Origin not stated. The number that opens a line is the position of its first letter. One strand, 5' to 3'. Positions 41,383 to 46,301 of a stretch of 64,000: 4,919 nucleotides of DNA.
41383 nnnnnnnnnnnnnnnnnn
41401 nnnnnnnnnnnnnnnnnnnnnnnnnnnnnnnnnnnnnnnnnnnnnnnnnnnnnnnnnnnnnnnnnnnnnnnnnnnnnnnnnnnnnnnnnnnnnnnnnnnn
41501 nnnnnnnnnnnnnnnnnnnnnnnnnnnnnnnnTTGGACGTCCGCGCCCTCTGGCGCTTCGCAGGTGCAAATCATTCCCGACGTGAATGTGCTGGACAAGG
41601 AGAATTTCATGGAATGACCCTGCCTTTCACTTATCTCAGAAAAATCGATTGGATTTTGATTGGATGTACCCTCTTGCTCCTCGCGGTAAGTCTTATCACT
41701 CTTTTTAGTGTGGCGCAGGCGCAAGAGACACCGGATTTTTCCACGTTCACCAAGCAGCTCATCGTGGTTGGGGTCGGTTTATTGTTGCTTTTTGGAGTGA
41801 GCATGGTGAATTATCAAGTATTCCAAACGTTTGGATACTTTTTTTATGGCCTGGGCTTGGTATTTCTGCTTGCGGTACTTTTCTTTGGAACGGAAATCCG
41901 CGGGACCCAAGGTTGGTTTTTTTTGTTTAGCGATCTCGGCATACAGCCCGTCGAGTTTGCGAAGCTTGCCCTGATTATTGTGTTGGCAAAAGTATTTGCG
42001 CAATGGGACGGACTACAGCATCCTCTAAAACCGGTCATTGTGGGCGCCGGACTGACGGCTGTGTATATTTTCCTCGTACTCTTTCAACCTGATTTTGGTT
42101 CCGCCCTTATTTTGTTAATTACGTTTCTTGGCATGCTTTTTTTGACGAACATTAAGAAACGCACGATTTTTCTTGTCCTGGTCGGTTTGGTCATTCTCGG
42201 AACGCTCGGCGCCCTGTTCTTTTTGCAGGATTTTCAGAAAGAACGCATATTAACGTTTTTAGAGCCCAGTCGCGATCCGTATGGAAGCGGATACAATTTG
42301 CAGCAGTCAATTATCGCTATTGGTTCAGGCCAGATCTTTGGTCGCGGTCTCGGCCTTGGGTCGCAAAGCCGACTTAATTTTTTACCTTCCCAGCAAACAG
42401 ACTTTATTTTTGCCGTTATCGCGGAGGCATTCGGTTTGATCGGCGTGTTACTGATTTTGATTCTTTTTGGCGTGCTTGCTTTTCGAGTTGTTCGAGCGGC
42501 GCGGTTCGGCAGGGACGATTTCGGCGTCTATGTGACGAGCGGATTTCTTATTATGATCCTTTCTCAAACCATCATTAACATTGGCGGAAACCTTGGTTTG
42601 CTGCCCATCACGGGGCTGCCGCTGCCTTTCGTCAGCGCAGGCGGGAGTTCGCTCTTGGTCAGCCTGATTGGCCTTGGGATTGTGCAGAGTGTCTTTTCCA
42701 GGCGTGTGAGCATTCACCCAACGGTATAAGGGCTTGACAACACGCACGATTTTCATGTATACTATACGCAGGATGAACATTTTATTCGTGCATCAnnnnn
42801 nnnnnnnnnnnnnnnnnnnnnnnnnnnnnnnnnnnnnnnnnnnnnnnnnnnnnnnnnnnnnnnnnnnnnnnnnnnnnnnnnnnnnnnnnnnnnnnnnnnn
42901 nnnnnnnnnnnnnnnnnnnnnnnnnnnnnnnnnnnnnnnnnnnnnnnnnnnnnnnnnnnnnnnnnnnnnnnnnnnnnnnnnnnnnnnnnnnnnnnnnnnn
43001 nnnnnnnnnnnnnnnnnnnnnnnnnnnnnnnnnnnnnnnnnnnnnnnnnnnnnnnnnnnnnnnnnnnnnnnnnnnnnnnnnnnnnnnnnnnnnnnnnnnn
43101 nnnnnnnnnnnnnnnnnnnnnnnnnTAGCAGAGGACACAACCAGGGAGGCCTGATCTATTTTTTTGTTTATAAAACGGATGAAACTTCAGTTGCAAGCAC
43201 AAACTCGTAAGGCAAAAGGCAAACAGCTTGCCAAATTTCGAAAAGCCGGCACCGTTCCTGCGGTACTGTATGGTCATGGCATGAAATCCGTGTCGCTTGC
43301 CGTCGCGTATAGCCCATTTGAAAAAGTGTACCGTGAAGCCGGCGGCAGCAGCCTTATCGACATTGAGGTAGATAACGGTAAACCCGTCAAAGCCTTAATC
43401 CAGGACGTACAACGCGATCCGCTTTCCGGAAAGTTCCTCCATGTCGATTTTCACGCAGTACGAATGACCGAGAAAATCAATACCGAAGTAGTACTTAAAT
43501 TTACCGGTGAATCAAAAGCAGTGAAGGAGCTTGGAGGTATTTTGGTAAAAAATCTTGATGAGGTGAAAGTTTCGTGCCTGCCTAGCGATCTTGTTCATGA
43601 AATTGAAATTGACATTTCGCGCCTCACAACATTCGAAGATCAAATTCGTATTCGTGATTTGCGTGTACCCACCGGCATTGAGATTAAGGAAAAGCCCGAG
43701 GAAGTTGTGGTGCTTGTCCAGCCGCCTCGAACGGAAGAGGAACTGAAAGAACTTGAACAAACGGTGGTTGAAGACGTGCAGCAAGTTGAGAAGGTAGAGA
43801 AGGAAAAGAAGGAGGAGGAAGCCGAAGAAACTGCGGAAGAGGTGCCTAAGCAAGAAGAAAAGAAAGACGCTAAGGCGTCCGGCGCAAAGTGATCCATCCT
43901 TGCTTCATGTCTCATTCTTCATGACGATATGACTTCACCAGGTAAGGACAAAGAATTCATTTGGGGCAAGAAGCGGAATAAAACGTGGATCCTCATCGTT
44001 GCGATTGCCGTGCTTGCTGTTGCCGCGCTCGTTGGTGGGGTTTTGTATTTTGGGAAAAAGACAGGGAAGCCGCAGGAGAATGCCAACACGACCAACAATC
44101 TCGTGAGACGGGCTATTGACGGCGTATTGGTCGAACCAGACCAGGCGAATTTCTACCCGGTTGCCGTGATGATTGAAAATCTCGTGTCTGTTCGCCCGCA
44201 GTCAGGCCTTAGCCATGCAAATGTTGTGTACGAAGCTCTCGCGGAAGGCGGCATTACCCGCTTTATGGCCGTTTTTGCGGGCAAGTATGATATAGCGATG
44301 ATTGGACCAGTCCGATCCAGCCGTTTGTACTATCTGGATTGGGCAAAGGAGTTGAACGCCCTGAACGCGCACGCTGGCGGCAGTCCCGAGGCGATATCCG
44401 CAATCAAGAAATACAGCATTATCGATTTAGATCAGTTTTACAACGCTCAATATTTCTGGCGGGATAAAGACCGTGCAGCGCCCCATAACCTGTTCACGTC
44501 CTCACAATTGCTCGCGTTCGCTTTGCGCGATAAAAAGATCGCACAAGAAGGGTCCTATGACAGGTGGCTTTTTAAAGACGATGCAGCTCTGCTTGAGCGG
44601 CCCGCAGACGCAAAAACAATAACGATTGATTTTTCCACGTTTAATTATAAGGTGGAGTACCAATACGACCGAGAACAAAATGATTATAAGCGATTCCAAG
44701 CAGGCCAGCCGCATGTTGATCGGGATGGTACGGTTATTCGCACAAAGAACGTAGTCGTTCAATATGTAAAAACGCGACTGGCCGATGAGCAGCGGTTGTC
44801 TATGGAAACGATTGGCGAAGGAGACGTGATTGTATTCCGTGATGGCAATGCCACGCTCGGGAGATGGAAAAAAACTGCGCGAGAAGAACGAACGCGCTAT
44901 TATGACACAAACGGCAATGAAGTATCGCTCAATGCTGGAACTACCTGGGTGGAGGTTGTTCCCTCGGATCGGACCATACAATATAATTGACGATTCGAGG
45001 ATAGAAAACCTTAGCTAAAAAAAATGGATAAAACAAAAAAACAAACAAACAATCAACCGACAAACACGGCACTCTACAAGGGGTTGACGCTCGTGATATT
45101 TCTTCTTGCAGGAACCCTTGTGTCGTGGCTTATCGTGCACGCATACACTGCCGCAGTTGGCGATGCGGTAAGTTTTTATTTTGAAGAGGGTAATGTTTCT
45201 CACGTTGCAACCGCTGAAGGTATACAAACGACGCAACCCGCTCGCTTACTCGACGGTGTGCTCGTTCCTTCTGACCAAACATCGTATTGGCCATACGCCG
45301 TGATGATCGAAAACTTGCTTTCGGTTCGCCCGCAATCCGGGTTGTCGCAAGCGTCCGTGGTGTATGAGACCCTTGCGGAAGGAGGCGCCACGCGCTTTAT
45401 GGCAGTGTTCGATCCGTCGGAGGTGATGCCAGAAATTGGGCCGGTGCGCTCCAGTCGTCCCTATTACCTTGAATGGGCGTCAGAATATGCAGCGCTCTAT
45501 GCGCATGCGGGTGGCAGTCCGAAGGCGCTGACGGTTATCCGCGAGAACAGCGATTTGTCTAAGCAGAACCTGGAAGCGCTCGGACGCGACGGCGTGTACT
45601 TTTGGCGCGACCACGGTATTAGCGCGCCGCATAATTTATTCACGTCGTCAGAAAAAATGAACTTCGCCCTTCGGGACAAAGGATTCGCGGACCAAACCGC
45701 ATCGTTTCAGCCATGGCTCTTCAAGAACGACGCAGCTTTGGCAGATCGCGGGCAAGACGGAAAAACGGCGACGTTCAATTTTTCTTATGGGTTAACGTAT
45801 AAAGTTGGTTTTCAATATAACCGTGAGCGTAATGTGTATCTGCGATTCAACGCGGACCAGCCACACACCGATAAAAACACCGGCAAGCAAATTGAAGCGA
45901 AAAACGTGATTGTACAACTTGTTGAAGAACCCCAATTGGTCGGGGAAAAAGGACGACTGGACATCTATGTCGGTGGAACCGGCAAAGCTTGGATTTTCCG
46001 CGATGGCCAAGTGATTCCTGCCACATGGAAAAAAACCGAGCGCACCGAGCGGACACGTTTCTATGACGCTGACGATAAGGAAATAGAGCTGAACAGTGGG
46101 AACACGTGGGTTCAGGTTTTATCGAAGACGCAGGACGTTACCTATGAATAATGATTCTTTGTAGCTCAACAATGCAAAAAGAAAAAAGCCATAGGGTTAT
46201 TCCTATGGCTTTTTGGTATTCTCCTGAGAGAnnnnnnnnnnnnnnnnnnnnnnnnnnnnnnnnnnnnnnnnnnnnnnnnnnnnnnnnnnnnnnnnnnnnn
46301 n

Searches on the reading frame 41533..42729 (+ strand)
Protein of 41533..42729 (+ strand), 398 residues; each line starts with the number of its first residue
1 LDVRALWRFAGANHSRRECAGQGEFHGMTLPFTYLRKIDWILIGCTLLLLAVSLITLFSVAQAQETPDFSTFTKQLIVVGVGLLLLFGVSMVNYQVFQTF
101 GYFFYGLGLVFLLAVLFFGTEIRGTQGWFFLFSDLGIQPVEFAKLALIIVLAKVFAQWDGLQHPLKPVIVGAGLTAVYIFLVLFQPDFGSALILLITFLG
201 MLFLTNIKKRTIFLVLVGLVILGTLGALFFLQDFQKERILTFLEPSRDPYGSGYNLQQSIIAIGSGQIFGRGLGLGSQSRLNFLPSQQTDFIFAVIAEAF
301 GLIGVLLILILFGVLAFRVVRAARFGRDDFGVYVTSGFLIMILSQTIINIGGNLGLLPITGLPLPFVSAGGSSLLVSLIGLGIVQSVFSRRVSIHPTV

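Call 63: search_protein_families(library=pfam, proteins=[window:41533-42729:+])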
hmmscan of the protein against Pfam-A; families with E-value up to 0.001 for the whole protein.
window:41533-42729:+ (398 aa): 1 family
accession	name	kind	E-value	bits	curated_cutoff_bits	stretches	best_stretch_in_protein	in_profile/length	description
PF01098.24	FTSW_RODA_SPOVE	-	3e-86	290.1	26.4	1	42-387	4-350/356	Cell cycle protein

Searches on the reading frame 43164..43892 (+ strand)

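Call 63: search_protein_families(library=pfam, proteins=[window:43164-43892:+])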
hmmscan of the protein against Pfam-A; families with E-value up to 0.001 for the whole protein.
window:43164-43892:+ (242 aa): 2 families
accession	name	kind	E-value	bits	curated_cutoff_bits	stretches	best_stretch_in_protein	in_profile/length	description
PF01386.24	Ribosomal_L25p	-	1.8e-22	80.1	23.6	1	10-96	1-82/82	Ribosomal L25p family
PF14693.11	Ribosomal_TL5_C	-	5.1e-22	78.5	27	1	104-189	1-84/84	Ribosomal protein TL5, C-terminal domain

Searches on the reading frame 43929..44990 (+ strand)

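Call 63: search_protein_families(library=pfam, proteins=[window:43929-44990:+])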
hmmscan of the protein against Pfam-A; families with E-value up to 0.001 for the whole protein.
window:43929-44990:+ (353 aa): 2 families
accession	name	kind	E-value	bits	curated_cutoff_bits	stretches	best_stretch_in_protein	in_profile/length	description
PF11258.13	DUF3048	-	5.8e-44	150.2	25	1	68-203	7-146/148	Protein of unknown function (DUF3048) N-terminal domain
PF17479.7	DUF3048_C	-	3.4e-29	101.9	25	1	232-341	2-114/114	Protein of unknown function (DUF3048) C-terminal domain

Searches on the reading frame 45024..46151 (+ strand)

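Call 63: search_protein_families(library=pfam, proteins=[window:45024-46151:+])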
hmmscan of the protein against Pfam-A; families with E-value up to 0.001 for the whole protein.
window:45024-46151:+ (375 aa): 2 families
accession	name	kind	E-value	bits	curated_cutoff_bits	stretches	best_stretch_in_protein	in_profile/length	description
PF11258.13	DUF3048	-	5.5e-43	147.1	25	1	83-221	9-147/148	Protein of unknown function (DUF3048) N-terminal domain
PF17479.7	DUF3048_C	-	6.5e-32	110.7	25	1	258-363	8-114/114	Protein of unknown function (DUF3048) C-terminal domain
